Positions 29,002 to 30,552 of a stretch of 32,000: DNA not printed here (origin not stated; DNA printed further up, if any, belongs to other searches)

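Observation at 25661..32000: Translationally coupled operon: split acyl-CoA carboxylase + HMG-CoA-reductase homologue + MmgE/PrpD protein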

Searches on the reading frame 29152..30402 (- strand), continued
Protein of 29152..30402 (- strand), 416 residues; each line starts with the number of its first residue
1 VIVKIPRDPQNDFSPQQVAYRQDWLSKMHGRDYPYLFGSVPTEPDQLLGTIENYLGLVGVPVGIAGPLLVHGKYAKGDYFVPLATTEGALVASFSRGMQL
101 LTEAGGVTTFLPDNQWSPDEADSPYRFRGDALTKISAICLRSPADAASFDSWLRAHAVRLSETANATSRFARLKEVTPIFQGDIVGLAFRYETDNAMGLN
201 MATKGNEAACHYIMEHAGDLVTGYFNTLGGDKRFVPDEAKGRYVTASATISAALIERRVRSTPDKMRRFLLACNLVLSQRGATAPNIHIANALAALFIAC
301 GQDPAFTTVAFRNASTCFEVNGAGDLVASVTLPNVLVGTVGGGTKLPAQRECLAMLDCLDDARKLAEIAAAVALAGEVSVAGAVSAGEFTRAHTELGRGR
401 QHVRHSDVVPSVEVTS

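Call 31: search_protein_families(library=ncbifam, proteins=[L006:3027-4685:+, L006:4685-4891:+, L006:1477-2493:-, L006:4921-8421:+], max_evalue=0.001)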
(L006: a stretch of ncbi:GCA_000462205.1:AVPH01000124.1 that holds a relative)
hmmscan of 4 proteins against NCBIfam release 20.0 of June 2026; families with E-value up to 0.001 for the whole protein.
L006:3027-4685:+ (552 aa): 64 families (the best 25 are shown)
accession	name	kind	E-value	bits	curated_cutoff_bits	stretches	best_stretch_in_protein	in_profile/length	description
NF006002.0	PRK08132.1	subfamily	1.1e-203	677.6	416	1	15-542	20-549/552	FAD-dependent oxidoreductase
NF004832.0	PRK06184.1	subfamily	2.8e-67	227.6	476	1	21-537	7-496/506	hypothetical protein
NF004829.0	PRK06183.1-3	subfamily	1.8e-61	208.5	390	1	20-535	8-507/520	bifunctional 3-(3-hydroxy-phenyl)propionate/3-hydroxycinnamic acid hydroxylase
NF004780.0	PRK06126.1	subfamily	1.6e-58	198.3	445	2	119-379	124-387/552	hypothetical protein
NF004831.0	PRK06183.1-5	equivalog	1.4e-54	185.5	546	1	20-484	8-473/568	bifunctional 3-(3-hydroxy-phenyl)propionate/3-hydroxycinnamic acid hydroxylase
NF006092.0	PRK08244.1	equivalog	3.4e-47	161.2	644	1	20-362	2-338/494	monooxygenase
NF033145.1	rif_monoox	equivalog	8.3e-45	153.5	800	1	22-368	2-340/472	rifampin monooxygenase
NF004828.0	PRK06183.1-2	equivalog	1.5e-42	145.7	853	1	20-540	12-534/568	bifunctional 3-(3-hydroxy-phenyl)propionate/3-hydroxycinnamic acid hydroxylase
NF005303.0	PRK06834.1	subfamily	1.4e-41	142.6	625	1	20-383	3-351/488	hypothetical protein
NF004827.0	PRK06183.1-1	equivalog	1.6e-38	132.5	966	1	22-372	17-364/554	bifunctional 3-(3-hydroxy-phenyl)propionate/3-hydroxycinnamic acid hydroxylase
NF004830.0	PRK06183.1-4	equivalog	5.2e-38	130.8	1135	1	18-381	16-376/617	bifunctional 3-(3-hydroxy-phenyl)propionate/3-hydroxycinnamic acid hydroxylase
NF046068.1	AkvoneHdxseDnrF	equivalog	2.5e-34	119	650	1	24-361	2-353/439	aklavinone 12-hydroxylase DnrF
NF046069.1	AkvoneHdxseRdmE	equivalog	8.9e-34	117.1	700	1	24-363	2-356/521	aklavinone 12-hydroxylase RdmE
NF045577.1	FAD_mono_MbnF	equivalog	3.3e-29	101.9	800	2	155-353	149-350/531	methanobactin biosynthesis FAD monooxygenase MbnF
NF000343.1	rif_mono_Iri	exception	1.8e-28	99.8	950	2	22-210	3-186/479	rifampin monooxygenase Iri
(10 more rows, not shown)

L006:4685-4891:+ (68 aa): 0 families

L006:1477-2493:- (338 aa): 1 family
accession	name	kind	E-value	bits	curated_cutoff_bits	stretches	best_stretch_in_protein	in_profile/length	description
TIGR02118.1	TIGR02118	subfamily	6.4e-06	26.8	30.5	1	223-314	11-92/103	EthD family reductase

L006:4921-8421:+ (1166 aa): 20 families
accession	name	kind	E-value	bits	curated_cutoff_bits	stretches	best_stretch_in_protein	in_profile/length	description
NF009588.0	PRK13029.1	subfamily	0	1776.9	952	1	3-1161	12-1194/1196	indolepyruvate ferredoxin oxidoreductase family protein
NF009589.0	PRK13030.1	subfamily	0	1442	816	1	19-1148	24-1162/1170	indolepyruvate ferredoxin oxidoreductase family protein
TIGR03336.1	IOR_alpha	equivalog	1.9e-33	115.6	650.9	1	35-672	4-587/595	indolepyruvate ferredoxin oxidoreductase subunit alpha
TIGR03334.1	IOR_beta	equivalog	3.6e-17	63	205.8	1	718-910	1-187/189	indolepyruvate ferredoxin oxidoreductase subunit beta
NF005323.0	PRK06853.1-3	equivalog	1.2e-15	58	238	1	717-911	6-192/197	indolepyruvate oxidoreductase subunit beta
NF005322.0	PRK06853.1-2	equivalog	1.7e-15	57.3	237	1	718-914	6-193/197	indolepyruvate oxidoreductase subunit beta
NF004917.0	PRK06274.1-3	equivalog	4.6e-14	52.8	284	1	718-893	3-170/203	indolepyruvate oxidoreductase subunit beta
NF004915.0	PRK06274.1-1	equivalog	2.9e-12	46.4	274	1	718-895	3-171/194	indolepyruvate oxidoreductase subunit beta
NF005328.0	PRK06853.2-2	equivalog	5.6e-12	45.8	240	1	717-882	3-155/192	indolepyruvate oxidoreductase subunit beta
NF005325.0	PRK06853.1-5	equivalog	7.3e-12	45.4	230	1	719-910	5-187/192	indolepyruvate oxidoreductase subunit beta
NF005324.0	PRK06853.1-4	equivalog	4.3e-11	43.1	222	1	718-899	3-169/196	indolepyruvate oxidoreductase subunit beta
NF005326.0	PRK06853.1-6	equivalog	5.1e-11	42.7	348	1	718-910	4-192/202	indolepyruvate oxidoreductase subunit beta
NF004918.0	PRK06274.1-4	equivalog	7e-10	39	278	1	718-895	3-171/202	indolepyruvate oxidoreductase subunit beta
NF005327.0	PRK06853.2-1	equivalog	6.2e-09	35.9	242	1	719-880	5-154/194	indolepyruvate oxidoreductase subunit beta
NF006179.0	PRK08312.1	subfamily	8.1e-09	35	348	1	716-1025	10-340/514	indolepyruvate oxidoreductase subunit beta family protein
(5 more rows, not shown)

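Call 32: search_protein_families(library=pfam, proteins=[L006:3027-4685:+, L006:4685-4891:+, L006:1477-2493:-], max_evalue=0.01)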
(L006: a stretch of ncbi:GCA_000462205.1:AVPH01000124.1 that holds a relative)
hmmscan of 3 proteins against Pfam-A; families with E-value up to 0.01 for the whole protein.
L006:3027-4685:+ (552 aa): 8 families
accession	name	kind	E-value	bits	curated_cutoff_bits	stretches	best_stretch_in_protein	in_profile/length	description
PF01494.25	FAD_binding_3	-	1e-63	216.1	22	1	22-356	3-344/349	FAD binding domain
PF01266.30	DAO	-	5e-10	39.9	27.9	1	23-59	2-38/353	FAD dependent oxidoreductase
PF07992.20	Pyr_redox_2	-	4.3e-06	26.8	26.1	0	11-56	133-178/291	Pyridine nucleotide-disulphide oxidoreductase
PF21274.3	Rng_hyd_C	-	9.7e-05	23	27.5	1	488-541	50-105/107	Aromatic-ring hydroxylase, C-terminal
PF13450.12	NAD_binding_8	-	0.00016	22.3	21.9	1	25-55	1-31/68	NAD(P)-binding Rossmann-like domain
PF00890.30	FAD_binding_2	-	0.00049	19.8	20.4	1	23-70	2-46/414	FAD binding domain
PF00070.33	Pyr_redox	-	0.0035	18.3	22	0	23-56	2-35/82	Pyridine nucleotide-disulphide oxidoreductase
PF00899.27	ThiF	-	0.0047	16.5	28.1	1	17-56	17-56/238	ThiF family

L006:4685-4891:+ (68 aa): 1 family
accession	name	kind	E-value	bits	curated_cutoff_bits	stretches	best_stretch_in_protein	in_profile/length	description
PF10932.13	DUF2783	-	1.7e-11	44.1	25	1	12-62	9-59/59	Protein of unknown function (DUF2783)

L006:1477-2493:- (338 aa): 1 family
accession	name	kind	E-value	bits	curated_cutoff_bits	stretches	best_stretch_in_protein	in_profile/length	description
PF07110.17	EthD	-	6e-21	75.8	22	2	222-313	2-95/96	EthD domain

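Call 34: find_related_loci(query=A1, collection=genome_contigs, flank=10000)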
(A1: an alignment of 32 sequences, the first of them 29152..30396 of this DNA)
Query A1 (414 aa) in genome_contigs; peptide patterns used: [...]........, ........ (x = any residue, [..] = any of these).
24 stretches matched a pattern; 13 encode a relative of the query (tblastn E <= 1e-3); 13 distinct loci.
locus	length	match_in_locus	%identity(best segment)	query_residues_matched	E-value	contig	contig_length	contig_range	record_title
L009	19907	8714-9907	71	1-397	0e+0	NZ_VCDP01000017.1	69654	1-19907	Xenorhabdus littoralis strain Reich WTCHG_223154_273_1_contig_17, whole genome shotgun sequence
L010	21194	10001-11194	70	1-397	0e+0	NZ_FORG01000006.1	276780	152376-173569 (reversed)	Xenorhabdus mauleonii strain DSM 17908, whole genome shotgun sequence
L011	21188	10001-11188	67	1-398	4e-166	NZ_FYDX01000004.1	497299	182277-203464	Pseudomonas sp. Irchel 3E13 isolate Pseudomonas sp. Irchel 3E13, whole genome shotgun sequence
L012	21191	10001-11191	65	1-400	2e-163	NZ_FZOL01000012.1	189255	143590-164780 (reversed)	Pseudomonas japonica strain DSM 22348, whole genome shotgun sequence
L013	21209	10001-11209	60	1-405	1e-162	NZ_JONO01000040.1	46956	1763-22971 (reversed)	Photorhabdus australis DSM 17609 BO26DRAFT_scaffold00035.35_C, whole genome shotgun sequence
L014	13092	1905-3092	65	1-398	8e-162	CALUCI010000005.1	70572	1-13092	MAG: uncultured Pseudomonas sp. isolate xt4sTzMPXT_bin.25.MAG genome assembly, contig: NODE_176_length_70572_cov_5.80458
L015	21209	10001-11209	60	1-405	6e-162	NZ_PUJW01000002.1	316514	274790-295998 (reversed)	Photorhabdus cinerea strain DSM 19724 scaffold_0002, whole genome shotgun sequence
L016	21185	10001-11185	61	1-397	2e-161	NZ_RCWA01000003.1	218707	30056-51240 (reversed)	Photorhabdus heterorhabditis strain SF41 scaffold_0003, whole genome shotgun sequence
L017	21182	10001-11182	60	1-396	2e-155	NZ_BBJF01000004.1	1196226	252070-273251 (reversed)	Paraburkholderia ginsengisoli NBRC 100965, whole genome shotgun sequence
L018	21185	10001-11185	63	1-397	4e-153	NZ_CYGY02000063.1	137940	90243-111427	Paraburkholderia piptadeniae strain STM7183, whole genome shotgun sequence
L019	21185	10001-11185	62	1-397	2e-163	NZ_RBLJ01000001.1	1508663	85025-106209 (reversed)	Photorhabdus asymbiotica strain DSM 15149 Ga0236268_11, whole genome shotgun sequence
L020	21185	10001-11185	63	1-397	4e-153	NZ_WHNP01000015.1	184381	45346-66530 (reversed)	Paraburkholderia franconis strain CNPSo 3157 scaffold15.1, whole genome shotgun sequence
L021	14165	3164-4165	34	50-397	8e-49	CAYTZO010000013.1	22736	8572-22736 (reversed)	MAG TPA_asm: uncultured Gammaproteobacteria bacterium isolate SRP093762_co1_179 genome assembly, contig: NODE_1362_lengt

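Call 36: find_encoding_contigs(protein=P0029, flank=10000, max_places=1)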
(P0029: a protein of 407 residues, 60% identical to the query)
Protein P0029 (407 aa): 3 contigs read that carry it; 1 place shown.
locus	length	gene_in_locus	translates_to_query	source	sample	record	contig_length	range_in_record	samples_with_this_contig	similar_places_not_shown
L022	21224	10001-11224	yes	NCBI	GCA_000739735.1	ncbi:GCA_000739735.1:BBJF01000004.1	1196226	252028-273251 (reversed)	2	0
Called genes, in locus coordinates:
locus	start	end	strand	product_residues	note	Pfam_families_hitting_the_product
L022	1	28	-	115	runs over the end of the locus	-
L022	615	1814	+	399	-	PF13356:Arm-DNA-bind_3, PF22022:Phage_int_M, PF00589:Phage_integrase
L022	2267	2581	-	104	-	-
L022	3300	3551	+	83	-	-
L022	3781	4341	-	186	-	PF03050:DDE_Tnp_IS66, PF13817:DDE_Tnp_IS66_C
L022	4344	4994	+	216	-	-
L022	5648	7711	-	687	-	PF01593:Amino_oxidase (faint)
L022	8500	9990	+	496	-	PF01039:Carboxyl_trans, PF03255:ACCA, PF06833:MdcE (weak)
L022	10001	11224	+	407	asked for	PF00368:HMG-CoA_red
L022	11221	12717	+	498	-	PF00289:Biotin_carb_N, PF02786:CPSase_L_D2, PF07478:Dala_Dala_lig_C (weak), PF08443:RimK (weak), PF02785:Biotin_carb_C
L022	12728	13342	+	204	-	PF00364:Biotin_lipoyl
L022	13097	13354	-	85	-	-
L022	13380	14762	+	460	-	PF03972:MmgE_PrpD_N, PF19305:MmgE_PrpD_C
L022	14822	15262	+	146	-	PF01575:MaoC_dehydratas, PF13452:FAS1_DH_region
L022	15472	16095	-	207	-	PF00440:TetR_N, PF17932:TetR_C_24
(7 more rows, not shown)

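Call 37: find_encoding_contigs(protein=P0024, flank=10000, max_places=1)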
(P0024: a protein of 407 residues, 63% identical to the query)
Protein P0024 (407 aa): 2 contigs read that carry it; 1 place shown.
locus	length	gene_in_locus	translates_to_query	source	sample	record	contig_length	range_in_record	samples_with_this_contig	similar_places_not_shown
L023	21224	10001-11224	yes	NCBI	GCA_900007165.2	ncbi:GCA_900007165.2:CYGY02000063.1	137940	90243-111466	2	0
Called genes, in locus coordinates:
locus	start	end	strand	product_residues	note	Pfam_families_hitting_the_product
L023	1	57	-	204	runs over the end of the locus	PF11136:DUF2889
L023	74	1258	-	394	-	PF00108:Thiolase_N, PF22691:Thiolase_C_1, PF02803:Thiolase_C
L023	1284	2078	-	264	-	PF00378:ECH_1, PF16113:ECH_2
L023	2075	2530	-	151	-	PF01575:MaoC_dehydratas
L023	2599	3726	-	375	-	PF02515:CoA_transf_3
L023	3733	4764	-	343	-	-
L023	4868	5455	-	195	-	PF00440:TetR_N, PF17932:TetR_C_24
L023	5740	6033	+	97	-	-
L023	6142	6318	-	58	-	-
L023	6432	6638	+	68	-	-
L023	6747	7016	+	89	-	-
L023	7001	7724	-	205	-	-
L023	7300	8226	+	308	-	-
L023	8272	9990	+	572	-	PF01039:Carboxyl_trans, PF03255:ACCA, PF06833:MdcE (weak)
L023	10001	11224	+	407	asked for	PF00368:HMG-CoA_red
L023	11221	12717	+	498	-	PF00289:Biotin_carb_N, PF02786:CPSase_L_D2, PF07478:Dala_Dala_lig_C, PF08443:RimK (weak), PF02785:Biotin_carb_C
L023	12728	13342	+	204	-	PF00364:Biotin_lipoyl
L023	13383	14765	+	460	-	PF03972:MmgE_PrpD_N, PF19305:MmgE_PrpD_C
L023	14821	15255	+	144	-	PF01575:MaoC_dehydratas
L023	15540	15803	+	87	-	PF13384:HTH_23, PF13518:HTH_28 (weak), PF13551:HTH_29 (weak)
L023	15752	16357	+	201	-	-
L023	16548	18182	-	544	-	PF00291:PALP, PF00583:Acetyltransf_1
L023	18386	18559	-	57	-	-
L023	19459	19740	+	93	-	-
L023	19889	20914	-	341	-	PF01548:DEDD_Tnp_IS110, PF02371:Transposase_20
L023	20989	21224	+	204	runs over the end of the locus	PF00665:rve (weak), PF13683:rve_3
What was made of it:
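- Paraburkholderia: a MaoC hydratase gene follows the PrpD-like gene (calls 36, 37), which fits an unsaturated product. Thiolase, enoyl-CoA hydratase, MaoC and CoA-transferase genes lie nearby in Paraburkholderia piptadeniae (call 37).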

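Call 38: find_encoding_contigs(protein=P0028, flank=10000, max_places=1)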
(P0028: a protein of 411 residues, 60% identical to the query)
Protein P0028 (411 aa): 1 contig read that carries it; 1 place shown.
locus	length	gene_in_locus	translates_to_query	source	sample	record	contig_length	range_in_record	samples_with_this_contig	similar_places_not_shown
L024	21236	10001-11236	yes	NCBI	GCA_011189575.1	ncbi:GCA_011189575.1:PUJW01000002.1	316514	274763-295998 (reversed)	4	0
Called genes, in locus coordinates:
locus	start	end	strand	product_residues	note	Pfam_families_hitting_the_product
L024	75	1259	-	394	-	PF22177:PBP1_XylR, PF13407:Peripla_BP_4, PF13377:Peripla_BP_3, PF00165:HTH_AraC, PF12833:HTH_18, PF00165:HTH_AraC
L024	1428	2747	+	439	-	PF27526:XylA2_C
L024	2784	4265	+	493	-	PF00370:FGGY_N, PF02782:FGGY_C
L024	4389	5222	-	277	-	PF00668:Condensation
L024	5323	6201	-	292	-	PF02567:PhzC-PhzF, PF05544:Pro_racemase (weak)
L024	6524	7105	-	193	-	PF14437:MafB19-deam, PF00383:dCMP_cyt_deam_1, PF14439:Bd3614-deam (weak)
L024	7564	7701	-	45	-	-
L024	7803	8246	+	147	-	PF01047:MarR, PF12802:MarR_2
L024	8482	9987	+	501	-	PF01039:Carboxyl_trans, PF06833:MdcE (faint), PF03255:ACCA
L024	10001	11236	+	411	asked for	PF00368:HMG-CoA_red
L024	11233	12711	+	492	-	PF00289:Biotin_carb_N, PF02786:CPSase_L_D2, PF07478:Dala_Dala_lig_C, PF02785:Biotin_carb_C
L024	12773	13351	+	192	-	PF00364:Biotin_lipoyl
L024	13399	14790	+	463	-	PF03972:MmgE_PrpD_N, PF19305:MmgE_PrpD_C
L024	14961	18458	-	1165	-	PF01558:POR, PF20169:DUF6537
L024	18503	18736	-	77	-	PF10932:DUF2783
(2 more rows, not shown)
